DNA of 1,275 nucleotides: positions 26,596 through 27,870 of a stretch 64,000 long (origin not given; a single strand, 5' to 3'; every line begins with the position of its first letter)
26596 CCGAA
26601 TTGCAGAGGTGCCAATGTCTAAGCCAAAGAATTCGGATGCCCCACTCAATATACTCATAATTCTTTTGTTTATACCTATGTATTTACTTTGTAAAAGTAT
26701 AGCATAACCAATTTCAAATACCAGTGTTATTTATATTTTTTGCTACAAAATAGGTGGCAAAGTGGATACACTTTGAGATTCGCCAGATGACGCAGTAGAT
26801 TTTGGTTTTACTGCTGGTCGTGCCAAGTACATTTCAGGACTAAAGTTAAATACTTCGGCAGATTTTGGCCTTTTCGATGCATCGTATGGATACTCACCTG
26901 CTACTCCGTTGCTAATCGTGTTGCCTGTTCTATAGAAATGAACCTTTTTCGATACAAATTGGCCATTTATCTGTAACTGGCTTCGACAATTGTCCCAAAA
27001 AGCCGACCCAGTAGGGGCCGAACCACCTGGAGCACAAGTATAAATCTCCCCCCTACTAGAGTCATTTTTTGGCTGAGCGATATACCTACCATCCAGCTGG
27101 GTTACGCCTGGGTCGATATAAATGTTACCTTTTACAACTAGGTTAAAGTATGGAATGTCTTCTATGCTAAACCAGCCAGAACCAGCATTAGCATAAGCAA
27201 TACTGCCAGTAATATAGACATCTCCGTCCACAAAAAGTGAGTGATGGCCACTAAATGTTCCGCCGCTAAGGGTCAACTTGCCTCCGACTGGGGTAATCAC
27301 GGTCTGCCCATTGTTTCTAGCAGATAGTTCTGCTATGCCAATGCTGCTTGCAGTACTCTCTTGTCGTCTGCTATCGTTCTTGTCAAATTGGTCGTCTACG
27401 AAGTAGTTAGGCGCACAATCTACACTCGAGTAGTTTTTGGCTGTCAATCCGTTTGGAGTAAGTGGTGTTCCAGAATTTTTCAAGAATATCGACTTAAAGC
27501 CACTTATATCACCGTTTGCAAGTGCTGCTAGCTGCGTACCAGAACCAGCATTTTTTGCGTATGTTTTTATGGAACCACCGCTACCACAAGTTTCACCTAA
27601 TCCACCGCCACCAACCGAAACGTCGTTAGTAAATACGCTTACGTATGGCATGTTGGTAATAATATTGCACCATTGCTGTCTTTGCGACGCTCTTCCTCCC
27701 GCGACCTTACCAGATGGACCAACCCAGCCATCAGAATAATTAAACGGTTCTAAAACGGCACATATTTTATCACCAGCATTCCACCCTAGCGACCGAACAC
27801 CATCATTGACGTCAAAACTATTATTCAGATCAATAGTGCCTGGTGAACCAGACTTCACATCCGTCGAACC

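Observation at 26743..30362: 909-aa secreted protein plus membrane-anchored partner, translationally coupled and directly upstream of pilM in the same orientation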

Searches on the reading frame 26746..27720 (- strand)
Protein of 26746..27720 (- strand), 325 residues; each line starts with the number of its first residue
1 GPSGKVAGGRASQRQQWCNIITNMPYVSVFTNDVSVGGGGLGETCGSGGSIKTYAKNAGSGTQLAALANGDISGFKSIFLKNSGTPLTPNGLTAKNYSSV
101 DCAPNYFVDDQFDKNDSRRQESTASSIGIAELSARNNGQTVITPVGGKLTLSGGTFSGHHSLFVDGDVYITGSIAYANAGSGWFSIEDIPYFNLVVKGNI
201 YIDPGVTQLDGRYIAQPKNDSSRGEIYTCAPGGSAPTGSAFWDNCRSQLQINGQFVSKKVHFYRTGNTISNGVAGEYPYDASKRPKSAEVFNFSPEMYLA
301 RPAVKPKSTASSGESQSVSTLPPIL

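Call 63: predict_structure(alignment_id=A5)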
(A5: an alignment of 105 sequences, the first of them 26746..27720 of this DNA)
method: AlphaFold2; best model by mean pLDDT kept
length: 325 residues; sequences in the alignment: 105
mean_pLDDT: 84.9   pTM: 0.86
mean pLDDT of the five models: 84.9, 83.5, 83.3, 83.1, 83.0
residues with pLDDT >= 90: 183; 70-90: 83; 50-70: 35; < 50: 24
segments of 3 or more residues with pLDDT < 50: 1-3, 7-19, 322-325
pLDDT, mean of each block of 10 residues (from residue 1): 45 44 80 88 86 84 90 86 57 63 93 97 98 93 98 97 98 93 92 98 98 97 96 90 92 96 89 85 90 91 82 53 44
secondary structure, 60 per line:
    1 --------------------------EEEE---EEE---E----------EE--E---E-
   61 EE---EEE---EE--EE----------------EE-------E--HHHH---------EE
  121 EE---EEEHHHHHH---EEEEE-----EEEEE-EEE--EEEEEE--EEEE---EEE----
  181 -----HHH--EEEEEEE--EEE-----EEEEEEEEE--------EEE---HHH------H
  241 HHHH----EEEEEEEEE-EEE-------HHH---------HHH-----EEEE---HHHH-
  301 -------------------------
elements in order: E27-30 E34-36 E66-68 H106-109 E119-122 E126-128 H129-134 E138-142 E148-152 E154-156 E159-164 E167-170 E174-176 E191-197 E200-202 E208-216 E225-227 H240-244 E249-257 E259-261 E289-292 H296-299

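Call 66: fold_search(model_id=the predicted structure, library=pdb)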
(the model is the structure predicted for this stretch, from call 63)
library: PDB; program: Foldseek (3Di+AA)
matches with E <= 10: 41; with E <= 0.001: 0
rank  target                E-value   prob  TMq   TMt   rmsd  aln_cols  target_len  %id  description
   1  4nu3_B                8.5e-01  0.21  0.29  0.39   9.8       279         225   11  Crystal structure of mFfIBP, a capping head region swapped mutant of ice-binding protein (released 2014-04-16)
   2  6n2b_B                8.5e-01  0.03  0.15  0.14  20.6       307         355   12  The Crystal Structure of Caldicellulosiruptor kristjanssonii Tapirin C-terminal domain (released 2018-12-19)
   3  4nu3_A                1.3e+00  0.06  0.20  0.26  12.6       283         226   11  Crystal structure of mFfIBP, a capping head region swapped mutant of ice-binding protein (released 2014-04-16)
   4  3vn3_A                1.3e+00  0.12  0.25  0.33   9.7       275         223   10  Fungal antifreeze protein exerts hyperactivity by constructing an inequable beta-helix (released 2012-06-06)
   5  9lhn_A                1.5e+00  0.05  0.18  0.23  13.6       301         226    7  Crystal structure of Ice binding protein from Candidatus Cryosericum odellii SMC5 (released 2025-09-03)
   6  9lhs                  1.9e+00  0.06  0.21  0.28  11.8       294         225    6  Crystal structure of an ice-binding protein from Candidatus Cryosericum odellii (released 2025-09-03)
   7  5uyt_B                2.0e+00  0.03  0.15  0.13  13.3       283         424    9  Crystal structure of ice binding protein from an Antarctic bacterium Flavobacteriaceae (released 2017-10-25)
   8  6n2b_A                2.0e+00  0.02  0.13  0.12  20.4       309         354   11  The Crystal Structure of Caldicellulosiruptor kristjanssonii Tapirin C-terminal domain (released 2018-12-19)
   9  9lhn_B                2.1e+00  0.08  0.24  0.32  11.8       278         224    6  Crystal structure of Ice binding protein from Candidatus Cryosericum odellii SMC5 (released 2025-09-03)
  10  9li0_A                2.3e+00  0.04  0.19  0.24  12.9       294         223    6  Crystal structure of engineered ice-binding protein (M74I and A97V) from Candidatus Cryosericum odellii strain SMC5_16 (released 2025-09-03)
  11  7ddb_A                2.9e+00  0.10  0.27  0.37  10.0       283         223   10  Crystal structure of fungal antifreeze protein with intermediate activity (released 2021-11-03)
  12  6bg8_A                2.9e+00  0.08  0.26  0.33   9.6       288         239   11  Shewanella frigidimarina ice-binding protein_1 DUF3494 Domain (released 2018-03-07)
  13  5gkd_A                2.9e+00  0.01  0.11  0.07  21.1       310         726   12  Structure of PL6 family alginate lyase AlyGC (released 2017-02-08)
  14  3vbl_C                3.3e+00  0.02  0.11  0.16  12.4       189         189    8  Crystal Structure of the S84C mutant of AntD, an N-acyltransferase from Bacillus cereus in complex with dTDP-4-amino-4 (released 2012-01-25)
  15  6mzn                  3.3e+00  0.01  0.08  0.09  16.4       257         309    8  Zebrafish betaglycan orphan domain structure from tetragonal crystal form (released 2019-08-21)
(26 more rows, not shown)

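Call 72: fold_search(model_id=the predicted structure, library=viral)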
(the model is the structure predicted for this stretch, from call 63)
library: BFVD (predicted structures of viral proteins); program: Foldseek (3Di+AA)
matches with E <= 10: 93; with E <= 0.001: 0
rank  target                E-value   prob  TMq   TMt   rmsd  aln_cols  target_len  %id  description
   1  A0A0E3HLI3            1.1e-01  0.07  0.12  0.06  21.1       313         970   12  Baseplate wedge initiator [Synechococcus phage ACG-2014f]
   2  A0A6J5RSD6            5.8e-01  0.03  0.11  0.08  21.9       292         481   13  Uncharacterized protein [uncultured Caudovirales phage]
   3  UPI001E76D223         7.1e-01  0.15  0.18  0.15   9.9       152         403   10  (no name look-up for this kind of identifier)
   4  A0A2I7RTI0            9.2e-01  0.02  0.12  0.06  16.9       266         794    9  (no name in the UniProt tables at hand)
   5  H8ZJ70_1              1.0e+00  0.04  0.14  0.06  19.8       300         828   10  (no name in the UniProt tables at hand)
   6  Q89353                1.4e+00  0.02  0.11  0.04  22.8       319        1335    9  Chlorovirus glycoprotein repeat domain-containing protein [Paramecium bursaria Chlorella virus 1]
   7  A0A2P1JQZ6            1.7e+00  0.01  0.11  0.15  20.5       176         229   10  Minor tail protein [Mycobacterium phage UncleRicky]
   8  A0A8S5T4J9            1.9e+00  0.02  0.12  0.06  22.8       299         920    9  PKD domain-containing protein [Siphoviridae sp. ctn8e14]
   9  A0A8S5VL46            2.0e+00  0.05  0.14  0.11  11.8       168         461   14  Uncharacterized protein [Ackermannviridae sp.]
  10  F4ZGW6                2.1e+00  0.01  0.07  0.05  24.8       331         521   10  (no name in the UniProt tables at hand)
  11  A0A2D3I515            2.5e+00  0.06  0.16  0.25   9.6       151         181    9  ORF1054 [White spot syndrome virus]
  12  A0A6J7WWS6            2.5e+00  0.01  0.10  0.04  33.0       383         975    8  Uncharacterized protein [uncultured Caudovirales phage]
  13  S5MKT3                2.7e+00  0.04  0.13  0.11  12.4       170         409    9  LEF-7 [Choristoneura rosaceana nucleopolyhedrovirus]
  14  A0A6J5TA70            2.7e+00  0.03  0.15  0.15  19.9       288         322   10  Curlin associated [uncultured Caudovirales phage]
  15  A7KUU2                2.8e+00  0.01  0.11  0.06  17.9       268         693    9  (no name in the UniProt tables at hand)
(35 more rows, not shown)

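Call 77: find_homologous_proteins(query=A5, max_evalue=1e-10)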
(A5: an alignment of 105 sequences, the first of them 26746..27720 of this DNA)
Query A5 (105 sequences) (325 aa, profile of the alignment): 169 proteins with E <= 1e-10 among 8000 candidates; the best 120 are listed.
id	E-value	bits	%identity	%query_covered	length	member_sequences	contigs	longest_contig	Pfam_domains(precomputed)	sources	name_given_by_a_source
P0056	8.0e-174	599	46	95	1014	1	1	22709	-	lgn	-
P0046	6.8e-171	589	48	100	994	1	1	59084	-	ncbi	-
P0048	5.3e-166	573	37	95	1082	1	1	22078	-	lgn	-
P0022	5.1e-165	570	43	95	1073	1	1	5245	-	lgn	-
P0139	5.5e-159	550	39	98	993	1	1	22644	-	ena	-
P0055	3.3e-157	544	49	99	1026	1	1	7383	-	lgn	-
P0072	6.0e-156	540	50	95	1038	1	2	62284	-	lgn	-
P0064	1.6e-153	532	50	95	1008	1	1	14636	-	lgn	-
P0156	8.6e-151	523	37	97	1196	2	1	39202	-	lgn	-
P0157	1.5e-150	522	38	94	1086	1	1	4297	-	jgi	jgi:hypothetical protein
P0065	5.4e-149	517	38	98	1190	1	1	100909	-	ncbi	-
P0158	1.3e-146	509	37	97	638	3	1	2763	-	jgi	jgi:hypothetical protein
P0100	1.9e-146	508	53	100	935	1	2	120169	-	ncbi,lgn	-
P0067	3.9e-146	507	38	95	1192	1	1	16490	-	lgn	-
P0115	2.0e-145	505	36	100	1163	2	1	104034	-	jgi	-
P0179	3.5e-114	402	34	95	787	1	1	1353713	-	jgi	jgi:hypothetical protein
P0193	7.7e-109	384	31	97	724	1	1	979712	-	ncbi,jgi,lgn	ncbi:MAG TPA: hypothetical protein VIM53_03980 [Candidatus Saccharimonadales bacterium]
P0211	2.0e-105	373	34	94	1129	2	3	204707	-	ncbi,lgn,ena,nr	ncbi:MAG TPA: hypothetical protein VNE40_04575 [Candidatus Dormibacteraeota bacterium]|nr:hypothetic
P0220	2.8e-103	366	32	95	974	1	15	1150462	-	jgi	jgi:hypothetical protein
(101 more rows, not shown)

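Call 87: find_encoding_contigs(protein=P0193, flank=5000, max_places=1)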
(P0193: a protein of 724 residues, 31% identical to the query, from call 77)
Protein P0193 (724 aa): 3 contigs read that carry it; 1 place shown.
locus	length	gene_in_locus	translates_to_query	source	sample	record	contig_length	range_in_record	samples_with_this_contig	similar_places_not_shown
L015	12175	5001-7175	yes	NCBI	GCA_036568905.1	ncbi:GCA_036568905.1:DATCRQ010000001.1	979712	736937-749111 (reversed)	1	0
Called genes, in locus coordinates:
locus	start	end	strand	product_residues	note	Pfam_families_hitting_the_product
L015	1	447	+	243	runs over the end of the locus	PF01479:S4, PF01728:FtsJ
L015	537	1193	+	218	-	PF00156:Pribosyltran (faint)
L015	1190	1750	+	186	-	PF13238:AAA_18, PF13207:AAA_17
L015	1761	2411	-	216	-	PF00027:cNMP_binding, PF13545:HTH_Crp_2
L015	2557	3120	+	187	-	PF14470:bPH_3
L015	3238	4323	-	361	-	PF01926:MMR_HSR1, PF02421:FeoB_N, PF06071:YchF-GTPase_C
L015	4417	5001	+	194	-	-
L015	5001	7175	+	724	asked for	-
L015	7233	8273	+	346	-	PF25216:Volactin (faint), PF11104:PilM_2, PF14450:FtsA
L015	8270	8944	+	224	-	-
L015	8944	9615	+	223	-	-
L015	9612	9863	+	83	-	-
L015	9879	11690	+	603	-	PF05157:MshEN, PF00437:T2SSE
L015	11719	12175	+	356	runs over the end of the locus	PF00437:T2SSE, PF25199:nSTAND_NTPase5 (faint)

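Call 88: find_encoding_contigs(protein=P0179, flank=5000, max_places=1)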
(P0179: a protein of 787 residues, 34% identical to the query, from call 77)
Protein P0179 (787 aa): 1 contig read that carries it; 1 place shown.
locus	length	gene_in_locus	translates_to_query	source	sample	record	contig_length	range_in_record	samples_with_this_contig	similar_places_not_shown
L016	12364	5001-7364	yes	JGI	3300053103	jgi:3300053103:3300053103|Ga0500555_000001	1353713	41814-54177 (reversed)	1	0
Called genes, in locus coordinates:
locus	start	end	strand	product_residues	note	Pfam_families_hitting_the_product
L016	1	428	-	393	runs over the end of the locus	-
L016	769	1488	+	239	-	-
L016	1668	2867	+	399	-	-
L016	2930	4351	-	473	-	-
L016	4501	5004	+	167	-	-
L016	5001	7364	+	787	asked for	-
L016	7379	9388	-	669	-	PF13205:Big_5 (weak), PF00246:Peptidase_M14, PF10994:DUF2817 (weak), PF24827:AstE_AspA_cat (weak)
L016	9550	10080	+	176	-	PF07719:TPR_2 (faint), PF00515:TPR_1 (faint), PF13414:TPR_11 (faint), PF13428:TPR_14 (faint), PF13432:TPR_16 (faint), PF14559:TPR_19 (faint), PF13424:TPR_12 (weak)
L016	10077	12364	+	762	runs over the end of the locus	-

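Call 89: find_encoding_contigs(protein=P0211, flank=5000, max_places=1)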
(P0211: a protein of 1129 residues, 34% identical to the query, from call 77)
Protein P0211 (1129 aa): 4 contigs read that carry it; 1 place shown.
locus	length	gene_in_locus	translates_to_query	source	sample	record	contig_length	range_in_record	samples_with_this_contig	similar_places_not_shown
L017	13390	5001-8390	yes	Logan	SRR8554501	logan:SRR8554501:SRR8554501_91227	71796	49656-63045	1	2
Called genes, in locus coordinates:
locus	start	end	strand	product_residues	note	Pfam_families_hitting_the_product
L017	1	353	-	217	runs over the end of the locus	PF00027:cNMP_binding, PF13545:HTH_Crp_2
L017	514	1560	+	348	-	PF14470:bPH_3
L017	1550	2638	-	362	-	PF01926:MMR_HSR1, PF02421:FeoB_N, PF06071:YchF-GTPase_C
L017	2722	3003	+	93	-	PF04014:MazE_antitoxin (faint)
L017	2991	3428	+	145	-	PF01850:PIN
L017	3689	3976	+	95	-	-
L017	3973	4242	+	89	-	PF15738:YafQ_toxin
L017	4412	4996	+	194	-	-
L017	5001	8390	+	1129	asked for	-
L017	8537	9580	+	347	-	PF25216:Volactin (faint), PF11104:PilM_2, PF14450:FtsA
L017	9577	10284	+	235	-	-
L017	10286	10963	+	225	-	-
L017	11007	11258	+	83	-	-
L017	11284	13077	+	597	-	PF05157:MshEN, PF00437:T2SSE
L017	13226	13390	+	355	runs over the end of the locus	PF00437:T2SSE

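Call 90: find_encoding_contigs(protein=P0220, flank=5000, max_places=1)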
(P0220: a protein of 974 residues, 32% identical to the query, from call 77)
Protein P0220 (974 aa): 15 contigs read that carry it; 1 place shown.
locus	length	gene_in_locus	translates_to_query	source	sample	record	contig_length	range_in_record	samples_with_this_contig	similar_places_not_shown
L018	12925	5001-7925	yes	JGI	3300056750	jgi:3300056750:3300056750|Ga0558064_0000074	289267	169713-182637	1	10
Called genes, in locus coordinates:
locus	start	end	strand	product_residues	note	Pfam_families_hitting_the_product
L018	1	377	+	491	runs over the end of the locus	PF07690:MFS_1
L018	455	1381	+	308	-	-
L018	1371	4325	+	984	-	-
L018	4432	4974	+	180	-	-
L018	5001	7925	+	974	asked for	-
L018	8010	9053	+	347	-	PF25216:Volactin (faint), PF11104:PilM_2, PF06723:MreB_Mbl (faint), PF14450:FtsA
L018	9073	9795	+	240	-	PF05137:PilN (faint)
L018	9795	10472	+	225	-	-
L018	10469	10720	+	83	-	-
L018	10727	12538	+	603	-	PF05157:MshEN, PF00437:T2SSE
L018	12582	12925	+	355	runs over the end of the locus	PF00437:T2SSE, PF25199:nSTAND_NTPase5 (weak)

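Call 105: find_related_loci(query=A8, collection=metagenome_contigs, flank=4000)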
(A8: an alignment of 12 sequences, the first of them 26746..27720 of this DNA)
Query A8 (325 aa) in metagenome_contigs; peptide patterns used: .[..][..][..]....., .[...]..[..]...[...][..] (x = any residue, [..] = any of these).
353 stretches matched a pattern; 96 encode a relative of the query (tblastn E <= 1e-3); the best 80 are kept; 80 distinct loci.
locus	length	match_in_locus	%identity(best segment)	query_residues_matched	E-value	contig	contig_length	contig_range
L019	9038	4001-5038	39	6-325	4e-57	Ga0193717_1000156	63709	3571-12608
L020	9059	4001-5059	36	21-325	1e-52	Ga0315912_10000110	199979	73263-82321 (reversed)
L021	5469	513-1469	39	3-325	2e-52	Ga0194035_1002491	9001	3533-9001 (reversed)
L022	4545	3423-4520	36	1-325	2e-49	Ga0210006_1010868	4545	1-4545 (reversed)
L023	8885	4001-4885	37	21-303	1e-49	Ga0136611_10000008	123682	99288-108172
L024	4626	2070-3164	35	1-325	2e-49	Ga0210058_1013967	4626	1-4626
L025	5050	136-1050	38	18-325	5e-46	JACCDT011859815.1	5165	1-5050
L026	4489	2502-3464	34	9-325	9e-46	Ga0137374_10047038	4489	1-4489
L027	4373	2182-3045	35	20-325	4e-45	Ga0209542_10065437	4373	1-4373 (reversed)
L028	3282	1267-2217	35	8-325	3e-44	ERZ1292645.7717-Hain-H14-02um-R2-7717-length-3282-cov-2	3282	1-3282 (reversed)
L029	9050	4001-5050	36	14-325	2e-43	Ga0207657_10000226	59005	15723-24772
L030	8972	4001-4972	38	1-325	1e-44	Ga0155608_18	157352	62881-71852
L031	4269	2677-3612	34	16-325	2e-42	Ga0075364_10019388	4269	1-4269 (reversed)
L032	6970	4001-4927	35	16-325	1e-41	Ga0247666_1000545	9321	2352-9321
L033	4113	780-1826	33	1-325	2e-41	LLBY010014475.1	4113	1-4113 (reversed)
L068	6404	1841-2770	29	11-325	1e-31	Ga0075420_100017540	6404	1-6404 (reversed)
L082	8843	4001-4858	31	12-282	2e-28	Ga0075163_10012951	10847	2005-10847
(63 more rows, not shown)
